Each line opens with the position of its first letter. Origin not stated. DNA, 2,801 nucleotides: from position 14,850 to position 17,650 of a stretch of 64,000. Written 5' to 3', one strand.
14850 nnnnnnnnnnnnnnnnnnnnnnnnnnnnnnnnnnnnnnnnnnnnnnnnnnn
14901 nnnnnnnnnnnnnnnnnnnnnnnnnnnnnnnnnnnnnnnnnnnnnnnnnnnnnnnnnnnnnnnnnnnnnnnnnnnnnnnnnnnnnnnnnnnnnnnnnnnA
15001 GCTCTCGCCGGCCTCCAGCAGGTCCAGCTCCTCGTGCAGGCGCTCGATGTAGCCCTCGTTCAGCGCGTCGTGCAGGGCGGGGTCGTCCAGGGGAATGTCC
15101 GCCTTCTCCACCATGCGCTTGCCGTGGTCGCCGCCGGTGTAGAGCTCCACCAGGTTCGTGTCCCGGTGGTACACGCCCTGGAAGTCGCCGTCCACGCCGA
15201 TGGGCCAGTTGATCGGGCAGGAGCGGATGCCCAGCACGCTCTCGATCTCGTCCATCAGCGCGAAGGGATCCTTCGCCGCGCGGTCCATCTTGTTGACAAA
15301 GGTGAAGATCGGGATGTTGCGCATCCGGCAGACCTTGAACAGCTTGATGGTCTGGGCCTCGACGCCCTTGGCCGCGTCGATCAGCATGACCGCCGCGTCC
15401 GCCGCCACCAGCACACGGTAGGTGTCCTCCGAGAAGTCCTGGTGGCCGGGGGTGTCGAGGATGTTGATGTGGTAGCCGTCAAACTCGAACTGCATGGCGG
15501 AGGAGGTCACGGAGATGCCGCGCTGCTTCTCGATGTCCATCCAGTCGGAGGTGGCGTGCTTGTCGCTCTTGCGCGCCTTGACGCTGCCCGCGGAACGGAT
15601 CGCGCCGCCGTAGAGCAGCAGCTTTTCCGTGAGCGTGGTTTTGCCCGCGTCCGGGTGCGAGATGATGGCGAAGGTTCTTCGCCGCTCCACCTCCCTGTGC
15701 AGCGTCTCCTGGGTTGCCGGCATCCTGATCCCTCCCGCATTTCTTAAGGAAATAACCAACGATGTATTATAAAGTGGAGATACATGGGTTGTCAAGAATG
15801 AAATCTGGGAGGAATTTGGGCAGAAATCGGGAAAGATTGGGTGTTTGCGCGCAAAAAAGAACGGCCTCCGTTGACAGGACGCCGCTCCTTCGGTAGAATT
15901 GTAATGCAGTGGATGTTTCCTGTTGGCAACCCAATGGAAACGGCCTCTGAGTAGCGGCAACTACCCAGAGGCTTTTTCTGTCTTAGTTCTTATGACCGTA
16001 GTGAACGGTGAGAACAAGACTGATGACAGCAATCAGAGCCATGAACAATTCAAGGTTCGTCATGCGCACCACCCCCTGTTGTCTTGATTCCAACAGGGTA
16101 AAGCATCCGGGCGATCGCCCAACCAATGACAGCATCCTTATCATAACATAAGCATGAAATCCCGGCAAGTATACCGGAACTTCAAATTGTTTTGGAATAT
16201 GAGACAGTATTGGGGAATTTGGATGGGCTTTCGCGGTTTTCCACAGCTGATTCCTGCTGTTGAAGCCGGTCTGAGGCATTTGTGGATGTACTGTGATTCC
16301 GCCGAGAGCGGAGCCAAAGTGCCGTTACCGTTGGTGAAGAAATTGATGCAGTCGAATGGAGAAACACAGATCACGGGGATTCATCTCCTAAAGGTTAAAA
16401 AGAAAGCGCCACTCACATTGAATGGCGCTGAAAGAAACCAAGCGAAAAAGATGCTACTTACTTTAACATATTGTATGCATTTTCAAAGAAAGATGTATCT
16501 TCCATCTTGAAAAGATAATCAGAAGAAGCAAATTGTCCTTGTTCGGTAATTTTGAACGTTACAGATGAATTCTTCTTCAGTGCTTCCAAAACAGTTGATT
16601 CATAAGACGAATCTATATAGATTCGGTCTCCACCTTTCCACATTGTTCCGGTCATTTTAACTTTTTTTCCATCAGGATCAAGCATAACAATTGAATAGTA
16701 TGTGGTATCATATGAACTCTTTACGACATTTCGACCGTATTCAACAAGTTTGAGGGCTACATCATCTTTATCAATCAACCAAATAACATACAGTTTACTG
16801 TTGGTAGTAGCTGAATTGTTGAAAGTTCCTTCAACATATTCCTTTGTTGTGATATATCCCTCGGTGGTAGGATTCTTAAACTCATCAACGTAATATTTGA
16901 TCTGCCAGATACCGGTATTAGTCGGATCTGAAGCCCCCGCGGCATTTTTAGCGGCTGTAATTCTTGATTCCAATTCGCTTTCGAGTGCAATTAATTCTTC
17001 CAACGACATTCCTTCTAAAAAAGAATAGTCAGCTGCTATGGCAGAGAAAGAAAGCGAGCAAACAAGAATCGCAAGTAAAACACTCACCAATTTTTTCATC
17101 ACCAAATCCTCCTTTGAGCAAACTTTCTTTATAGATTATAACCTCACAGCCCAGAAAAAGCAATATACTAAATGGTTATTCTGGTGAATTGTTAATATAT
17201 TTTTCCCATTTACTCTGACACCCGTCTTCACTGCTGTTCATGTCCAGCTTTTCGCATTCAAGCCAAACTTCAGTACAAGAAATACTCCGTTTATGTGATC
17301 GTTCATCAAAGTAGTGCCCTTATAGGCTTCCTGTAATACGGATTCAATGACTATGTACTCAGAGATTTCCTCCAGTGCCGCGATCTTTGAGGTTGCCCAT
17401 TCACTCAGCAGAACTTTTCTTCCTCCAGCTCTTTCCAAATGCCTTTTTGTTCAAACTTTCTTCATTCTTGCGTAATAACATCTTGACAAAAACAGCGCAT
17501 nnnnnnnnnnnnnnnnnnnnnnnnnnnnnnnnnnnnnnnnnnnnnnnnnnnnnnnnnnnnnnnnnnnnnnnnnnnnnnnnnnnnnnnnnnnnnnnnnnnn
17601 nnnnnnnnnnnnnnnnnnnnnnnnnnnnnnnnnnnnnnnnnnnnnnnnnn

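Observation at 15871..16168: Predicted type I toxin-antitoxin module: 26-aa holin-like peptide with an SD-sequestering 5' UTR and a convergent sRNA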

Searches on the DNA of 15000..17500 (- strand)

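Call 4: search_rna_families(source=window, start=15000, end=17500, threshold=evalue, max_evalue=10, show_alignments=3)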
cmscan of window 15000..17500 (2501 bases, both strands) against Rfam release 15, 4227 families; matches with E-value up to 10: 10.
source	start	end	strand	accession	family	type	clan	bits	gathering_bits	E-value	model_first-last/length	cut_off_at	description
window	16838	16933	-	RF00471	snosnR48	Gene; snRNA; snoRNA; CD-box;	CL00066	23.5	60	9.7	1-105/105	no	Small nucleolar RNA snR48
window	16390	16461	-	RF02732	JA04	Gene; sRNA;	-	21.4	81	6.1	1-81/81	no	Aggregatibacter sRNA JA04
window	15626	15702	-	RF02464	Ms_AS-4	Gene; sRNA;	-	20.2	50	3.8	1-82/82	no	Actinobacteria sRNA Ms_AS-4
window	16398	16448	-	RF02871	ncS54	Gene; sRNA;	-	19.1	43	0.39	1-79/79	no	Burkholderia sRNA 54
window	16402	16492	-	RF02573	LLnc147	Gene; sRNA;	-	19.1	127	3.5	1-102/102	no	Lactococcus lactis non-coding RNA 147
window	16647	16717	-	RF01161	SNORD5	Gene; snRNA; snoRNA; CD-box;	-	18.7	55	8.5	1-72/72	no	Small nucleolar RNA SNORD5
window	16923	16983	+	RF00161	nos_TCE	Cis-reg;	-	16.8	60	8.2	1-64/64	no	Nanos 3' UTR translation control element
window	16252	16305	+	RF01516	v-snoRNA-1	Gene; snRNA; snoRNA; CD-box;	-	16.1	75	5.1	1-65/65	no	Human herpesvirus 1 small nucleolar RNA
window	15851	15888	-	RF00489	ctRNA_p42d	Gene; antisense;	-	16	50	7.4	1-46/46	no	ctRNA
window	15211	15279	+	RF02647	Cis52_sRNA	Gene; sRNA;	-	15.3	56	7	1-179/179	no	Ruegeria cis52 sRNA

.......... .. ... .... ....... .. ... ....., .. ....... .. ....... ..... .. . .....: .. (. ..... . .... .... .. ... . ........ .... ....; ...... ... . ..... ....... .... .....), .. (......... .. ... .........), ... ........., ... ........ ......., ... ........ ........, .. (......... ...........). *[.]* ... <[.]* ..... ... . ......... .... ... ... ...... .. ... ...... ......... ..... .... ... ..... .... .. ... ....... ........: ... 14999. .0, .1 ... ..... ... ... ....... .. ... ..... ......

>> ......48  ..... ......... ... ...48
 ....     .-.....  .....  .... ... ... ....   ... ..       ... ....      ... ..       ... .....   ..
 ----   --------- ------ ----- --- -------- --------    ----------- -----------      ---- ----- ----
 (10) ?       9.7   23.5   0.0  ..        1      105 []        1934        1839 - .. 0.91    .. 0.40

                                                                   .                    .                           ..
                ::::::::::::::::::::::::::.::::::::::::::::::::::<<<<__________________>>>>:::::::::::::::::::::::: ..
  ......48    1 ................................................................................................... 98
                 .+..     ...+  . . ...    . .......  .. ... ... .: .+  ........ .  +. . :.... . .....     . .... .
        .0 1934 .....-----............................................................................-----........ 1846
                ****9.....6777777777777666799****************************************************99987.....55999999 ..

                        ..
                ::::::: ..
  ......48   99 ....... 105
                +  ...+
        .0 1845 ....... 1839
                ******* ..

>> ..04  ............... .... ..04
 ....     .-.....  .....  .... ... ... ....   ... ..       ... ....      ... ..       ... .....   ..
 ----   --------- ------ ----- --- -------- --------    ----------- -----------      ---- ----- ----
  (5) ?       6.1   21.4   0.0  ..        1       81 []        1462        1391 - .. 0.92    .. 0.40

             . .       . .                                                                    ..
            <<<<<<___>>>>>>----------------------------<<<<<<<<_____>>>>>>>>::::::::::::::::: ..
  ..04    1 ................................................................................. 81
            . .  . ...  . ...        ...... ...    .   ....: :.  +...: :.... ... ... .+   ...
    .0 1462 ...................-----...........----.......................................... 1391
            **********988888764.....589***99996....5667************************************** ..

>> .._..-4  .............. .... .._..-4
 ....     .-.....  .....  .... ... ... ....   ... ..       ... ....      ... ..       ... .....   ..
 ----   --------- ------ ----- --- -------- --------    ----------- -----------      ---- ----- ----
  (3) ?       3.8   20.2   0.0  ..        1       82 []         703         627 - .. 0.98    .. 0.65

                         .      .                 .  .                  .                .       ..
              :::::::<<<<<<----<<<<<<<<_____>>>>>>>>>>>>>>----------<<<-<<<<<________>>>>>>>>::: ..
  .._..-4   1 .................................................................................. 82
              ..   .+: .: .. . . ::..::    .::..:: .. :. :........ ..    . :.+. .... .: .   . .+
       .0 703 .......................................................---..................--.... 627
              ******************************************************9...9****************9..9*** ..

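Call 75: search_dna_similar(query=L084:4983-5335:+, collection=phages, mode=distant, max_evalue=0.01, max_rows=10)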
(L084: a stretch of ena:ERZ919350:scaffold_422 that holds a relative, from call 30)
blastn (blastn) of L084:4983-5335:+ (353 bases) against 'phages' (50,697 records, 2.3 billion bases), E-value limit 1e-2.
No match.

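Call 76: search_dna_similar(query=window:15851-16183:-, collection=plasmids, mode=distant, max_evalue=0.01, max_rows=10)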
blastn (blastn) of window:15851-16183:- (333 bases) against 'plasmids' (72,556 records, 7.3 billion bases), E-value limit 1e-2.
No match.

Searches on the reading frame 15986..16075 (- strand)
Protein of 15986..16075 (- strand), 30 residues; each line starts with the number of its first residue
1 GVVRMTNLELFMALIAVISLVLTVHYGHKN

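Call 5: search_protein_families(library=pfam, proteins=[window:15986-16063:-], max_evalue=10)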
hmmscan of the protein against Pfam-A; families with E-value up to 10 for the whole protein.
seq(26 aa): 0 families

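Call 7: search_protein_families(library=ncbifam, proteins=[window:15986-16063:-], max_evalue=10)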
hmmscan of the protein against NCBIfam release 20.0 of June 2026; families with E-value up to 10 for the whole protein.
seq(26 aa): 0 families

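Call 24: search_dna_similar(query=window:15986-16063:-, collection=plasmids, mode=protein, max_evalue=10, max_rows=15)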
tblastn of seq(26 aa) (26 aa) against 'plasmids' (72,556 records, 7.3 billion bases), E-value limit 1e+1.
Records with a match: 1; places in all: 1; records where one place covers at least 80% of the query: 1.
Best place of each record, by identity: 60-80% 1.
By first word of the organism name: Streptomyces 1.
By predicted mobility (MOB-suite, as given by PLSDB): non-mobilizable 1.
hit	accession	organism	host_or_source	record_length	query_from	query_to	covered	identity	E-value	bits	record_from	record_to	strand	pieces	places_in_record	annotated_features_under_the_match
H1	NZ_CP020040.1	Streptomyces sp. 3211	pure culture,soil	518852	6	26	81%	61.9%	2e+0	30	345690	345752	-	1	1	non-ribosomal peptide synthetase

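Call 25: search_dna_similar(query=window:15986-16063:-, collection=phages, mode=protein, max_evalue=10, max_rows=15)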
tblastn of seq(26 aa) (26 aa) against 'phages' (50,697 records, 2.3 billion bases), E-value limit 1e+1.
No match.

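Call 26: search_protein_representatives(protein=window:15986-16075:-)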
Query: 30 residues. Proteins with E-value up to 0.001 (for the whole library): 1; up to 1e-10: 0; up to 1e-30: 0. The best 1 are listed.
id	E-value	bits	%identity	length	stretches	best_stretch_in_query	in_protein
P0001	7.4e-04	34.0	71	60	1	2-29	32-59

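Call 27: search_protein_families(library=phrogs, proteins=[window:15986-16063:-], max_evalue=10)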
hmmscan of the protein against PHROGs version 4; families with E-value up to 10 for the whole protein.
seq(26 aa): 2 families
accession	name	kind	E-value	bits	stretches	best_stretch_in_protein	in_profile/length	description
phrog_12914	-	moron, auxiliary metabolic gene and host takeover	0.091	13.7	1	4-25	37-59/85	membrane protein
phrog_10619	-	unknown function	0.12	13.5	1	5-20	27-42/79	-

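Call 28: search_protein_families(library=padloc, proteins=[window:15986-16063:-], max_evalue=10)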
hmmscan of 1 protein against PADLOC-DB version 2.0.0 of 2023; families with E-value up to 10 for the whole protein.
seq(26 aa): 0 families

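Call 30: find_encoding_contigs(protein=P0001, flank=5000, max_places=10)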
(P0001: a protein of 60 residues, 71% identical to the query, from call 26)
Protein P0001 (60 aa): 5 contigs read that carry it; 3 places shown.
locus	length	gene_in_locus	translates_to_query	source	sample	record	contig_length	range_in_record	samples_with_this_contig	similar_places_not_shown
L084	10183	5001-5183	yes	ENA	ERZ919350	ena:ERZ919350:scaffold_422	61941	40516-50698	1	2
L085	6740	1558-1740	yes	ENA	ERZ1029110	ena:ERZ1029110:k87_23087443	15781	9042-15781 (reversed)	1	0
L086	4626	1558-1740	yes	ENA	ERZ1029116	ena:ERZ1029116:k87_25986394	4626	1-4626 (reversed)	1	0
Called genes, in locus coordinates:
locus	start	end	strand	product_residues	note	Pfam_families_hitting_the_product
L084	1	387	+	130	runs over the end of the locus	-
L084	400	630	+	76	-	-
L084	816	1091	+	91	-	-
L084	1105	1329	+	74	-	-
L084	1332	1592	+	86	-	-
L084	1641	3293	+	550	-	PF13708:DUF4942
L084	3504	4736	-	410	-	PF00589:Phage_integrase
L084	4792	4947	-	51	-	PF02604:PhdYeFM_antitox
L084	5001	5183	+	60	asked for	-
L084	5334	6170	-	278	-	PF02498:Bro-N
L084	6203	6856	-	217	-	PF01381:HTH_3, PF12844:HTH_19, PF13443:HTH_26 (weak), PF13560:HTH_31, PF00717:Peptidase_S24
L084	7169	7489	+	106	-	-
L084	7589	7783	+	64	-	PF13560:HTH_31, PF07022:Phage_CI_repr, PF12844:HTH_19, PF13443:HTH_26, PF01381:HTH_3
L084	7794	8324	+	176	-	PF13443:HTH_26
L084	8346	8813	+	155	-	PF01381:HTH_3, PF12844:HTH_19, PF13443:HTH_26 (weak), PF13560:HTH_31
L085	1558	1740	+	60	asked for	-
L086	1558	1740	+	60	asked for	-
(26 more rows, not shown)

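Call 43: find_homologous_proteins(query=P0001, max_evalue=10)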
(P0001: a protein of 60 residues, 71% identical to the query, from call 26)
Query P0001 (60 aa): 3 proteins with E <= 10 among 3 candidates.
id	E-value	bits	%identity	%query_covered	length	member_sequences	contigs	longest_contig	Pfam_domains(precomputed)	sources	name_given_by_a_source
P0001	1.3e-29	118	100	100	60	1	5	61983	-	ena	-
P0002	3.5e-29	116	98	100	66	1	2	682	-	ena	-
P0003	1.4e-6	46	76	57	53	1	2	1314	-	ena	-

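Call 45: find_encoding_contigs(protein=P0003, flank=3000, max_places=6)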
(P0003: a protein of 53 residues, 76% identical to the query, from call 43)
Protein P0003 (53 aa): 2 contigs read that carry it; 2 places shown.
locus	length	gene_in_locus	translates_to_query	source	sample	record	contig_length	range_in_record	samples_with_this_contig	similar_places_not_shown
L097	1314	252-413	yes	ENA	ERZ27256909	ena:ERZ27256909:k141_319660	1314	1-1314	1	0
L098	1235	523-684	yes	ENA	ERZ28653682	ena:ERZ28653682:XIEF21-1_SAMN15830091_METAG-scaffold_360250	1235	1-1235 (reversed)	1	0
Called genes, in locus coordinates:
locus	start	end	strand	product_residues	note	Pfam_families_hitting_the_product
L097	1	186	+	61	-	?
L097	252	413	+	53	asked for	-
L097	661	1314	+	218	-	?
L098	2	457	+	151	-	?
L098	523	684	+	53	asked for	-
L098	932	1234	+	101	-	?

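Call 65: search_protein_families(library=pfam, alignment_id=A4, max_evalue=10)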
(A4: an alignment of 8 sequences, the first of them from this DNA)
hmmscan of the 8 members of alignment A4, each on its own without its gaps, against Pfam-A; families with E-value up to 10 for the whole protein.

A. member 1, seq(26 aa): 0 families

B. families by the number of members that match (of 8 scanned): 1 family
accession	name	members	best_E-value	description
PF18204.6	PGF-CTERM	1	0.057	PGF-CTERM motif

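Call 66: search_protein_families(library=ncbifam, alignment_id=A4, max_evalue=10)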
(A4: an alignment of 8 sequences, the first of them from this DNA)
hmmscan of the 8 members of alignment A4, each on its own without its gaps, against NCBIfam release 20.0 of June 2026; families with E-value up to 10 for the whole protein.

A. member 1, seq(26 aa): 0 families

B. families by the number of members that match (of 8 scanned): 5 families
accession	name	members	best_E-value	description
NF045529.2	Heimdall-CTERM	1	0.034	Heimdall-CTERM domain-containing surface protein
TIGR03063.1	srtB_target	1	0.052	sortase B protein-sorting domain-containing protein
NF052432.1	TC0500_fam_Inc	1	0.085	TC0500 family inclusion membrane protein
TIGR01710.1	typeII_sec_gspG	1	0.094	type II secretion system major pseudopilin GspG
TIGR01708.2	typeII_sec_gspH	1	0.11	type II secretion system minor pseudopilin GspH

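Call 67: search_solved_structures(query=A4, max_evalue=10)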
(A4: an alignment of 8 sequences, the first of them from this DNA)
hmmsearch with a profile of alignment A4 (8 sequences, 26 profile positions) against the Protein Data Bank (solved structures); distinct sequences matched with E-value up to 10: 5.
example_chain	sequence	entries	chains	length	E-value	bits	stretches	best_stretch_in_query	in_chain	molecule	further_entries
5oqt_C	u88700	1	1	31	1.5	11.7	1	3-25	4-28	Uncharacterized protein YneM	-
7drt_B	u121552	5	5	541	1.8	11.5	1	4-22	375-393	Protein wntless homolog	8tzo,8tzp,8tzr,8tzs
7kc4_B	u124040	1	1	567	2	11.4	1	4-22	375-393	Protein wntless homolog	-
9z4h_B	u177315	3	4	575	2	11.3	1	4-22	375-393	Protein wntless homolog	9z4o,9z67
9m4f_L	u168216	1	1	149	4.5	10.2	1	10-21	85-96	PsaL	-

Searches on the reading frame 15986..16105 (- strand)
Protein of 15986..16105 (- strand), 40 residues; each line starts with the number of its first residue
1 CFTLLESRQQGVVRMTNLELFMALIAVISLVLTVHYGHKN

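Call 20: find_homologous_proteins(query=window:15986-16105:-, max_evalue=10)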
Query seq(40 aa): no candidate shares three 5-residue words with the query. No homologue found.
